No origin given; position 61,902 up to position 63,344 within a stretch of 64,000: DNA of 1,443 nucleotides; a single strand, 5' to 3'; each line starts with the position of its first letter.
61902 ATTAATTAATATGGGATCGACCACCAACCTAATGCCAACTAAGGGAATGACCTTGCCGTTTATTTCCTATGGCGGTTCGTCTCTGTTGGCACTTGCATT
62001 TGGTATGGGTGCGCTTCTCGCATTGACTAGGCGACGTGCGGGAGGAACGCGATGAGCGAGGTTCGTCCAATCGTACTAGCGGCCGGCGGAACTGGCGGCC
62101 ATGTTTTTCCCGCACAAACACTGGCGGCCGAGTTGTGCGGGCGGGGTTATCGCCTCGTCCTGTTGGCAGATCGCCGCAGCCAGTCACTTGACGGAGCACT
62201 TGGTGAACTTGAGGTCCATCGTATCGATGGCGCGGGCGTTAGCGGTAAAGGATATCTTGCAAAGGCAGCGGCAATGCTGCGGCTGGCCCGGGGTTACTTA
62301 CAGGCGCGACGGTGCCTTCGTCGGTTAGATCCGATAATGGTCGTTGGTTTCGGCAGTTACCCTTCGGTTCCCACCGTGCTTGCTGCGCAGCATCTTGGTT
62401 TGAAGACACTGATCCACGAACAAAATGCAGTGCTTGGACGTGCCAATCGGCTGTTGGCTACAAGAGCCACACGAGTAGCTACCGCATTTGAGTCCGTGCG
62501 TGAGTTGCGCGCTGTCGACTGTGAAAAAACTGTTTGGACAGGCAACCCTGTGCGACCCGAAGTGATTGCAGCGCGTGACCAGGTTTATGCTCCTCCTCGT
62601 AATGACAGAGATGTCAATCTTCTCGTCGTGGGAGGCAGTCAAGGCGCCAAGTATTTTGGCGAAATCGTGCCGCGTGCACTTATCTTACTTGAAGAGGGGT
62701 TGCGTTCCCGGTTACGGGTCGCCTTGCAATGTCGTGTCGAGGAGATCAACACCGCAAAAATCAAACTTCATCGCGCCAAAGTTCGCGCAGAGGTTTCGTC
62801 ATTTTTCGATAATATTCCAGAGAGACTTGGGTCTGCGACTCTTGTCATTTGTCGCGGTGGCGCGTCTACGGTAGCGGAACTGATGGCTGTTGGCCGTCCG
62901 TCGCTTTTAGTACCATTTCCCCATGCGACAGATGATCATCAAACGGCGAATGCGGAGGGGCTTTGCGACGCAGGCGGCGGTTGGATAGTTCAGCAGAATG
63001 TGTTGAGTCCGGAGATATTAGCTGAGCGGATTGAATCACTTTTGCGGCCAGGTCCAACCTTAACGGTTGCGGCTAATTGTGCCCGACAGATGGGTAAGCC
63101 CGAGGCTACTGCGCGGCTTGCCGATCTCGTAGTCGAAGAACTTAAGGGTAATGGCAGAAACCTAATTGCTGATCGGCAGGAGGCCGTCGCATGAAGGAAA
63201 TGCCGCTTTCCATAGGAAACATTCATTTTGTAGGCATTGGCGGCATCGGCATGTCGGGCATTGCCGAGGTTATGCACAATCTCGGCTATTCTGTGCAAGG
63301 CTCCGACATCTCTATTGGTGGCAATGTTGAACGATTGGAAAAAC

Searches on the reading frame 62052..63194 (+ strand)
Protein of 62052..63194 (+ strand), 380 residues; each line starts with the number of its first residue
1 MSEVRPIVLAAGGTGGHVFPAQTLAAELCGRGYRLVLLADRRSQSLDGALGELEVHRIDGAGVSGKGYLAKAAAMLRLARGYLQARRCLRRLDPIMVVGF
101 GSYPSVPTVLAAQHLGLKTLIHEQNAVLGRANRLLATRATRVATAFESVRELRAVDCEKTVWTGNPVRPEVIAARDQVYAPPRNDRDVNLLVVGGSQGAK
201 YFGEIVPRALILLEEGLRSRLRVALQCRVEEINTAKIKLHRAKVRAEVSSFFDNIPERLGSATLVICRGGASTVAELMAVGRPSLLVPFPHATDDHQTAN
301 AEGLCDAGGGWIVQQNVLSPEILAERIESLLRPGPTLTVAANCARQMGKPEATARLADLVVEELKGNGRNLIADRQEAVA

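Call 37: search_protein_families(library=ncbifam, proteins=[window:62052-63194:+], max_evalue=1e-10)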
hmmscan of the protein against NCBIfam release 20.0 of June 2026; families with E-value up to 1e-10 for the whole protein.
window:62052-63194:+ (380 aa): 2 families
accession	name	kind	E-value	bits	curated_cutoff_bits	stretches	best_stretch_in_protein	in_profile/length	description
TIGR01133.1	murG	equivalog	3.7e-84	282.7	250.25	1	1-359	2-352/353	undecaprenyldiphospho-muramoylpentapeptide beta-N-acetylglucosaminyltransferase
NF009102.0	PRK12446.1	equivalog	1.5e-24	86.6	339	1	6-330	3-322/352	undecaprenyldiphospho-muramoylpentapeptide beta-N-acetylglucosaminyltransferase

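Call 70: find_encoding_contigs(protein=window:62052-63191:+, flank=10000, max_places=3)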
Protein window:62052-63191:+ (380 aa): no gene with exactly this product is on record in the collection.
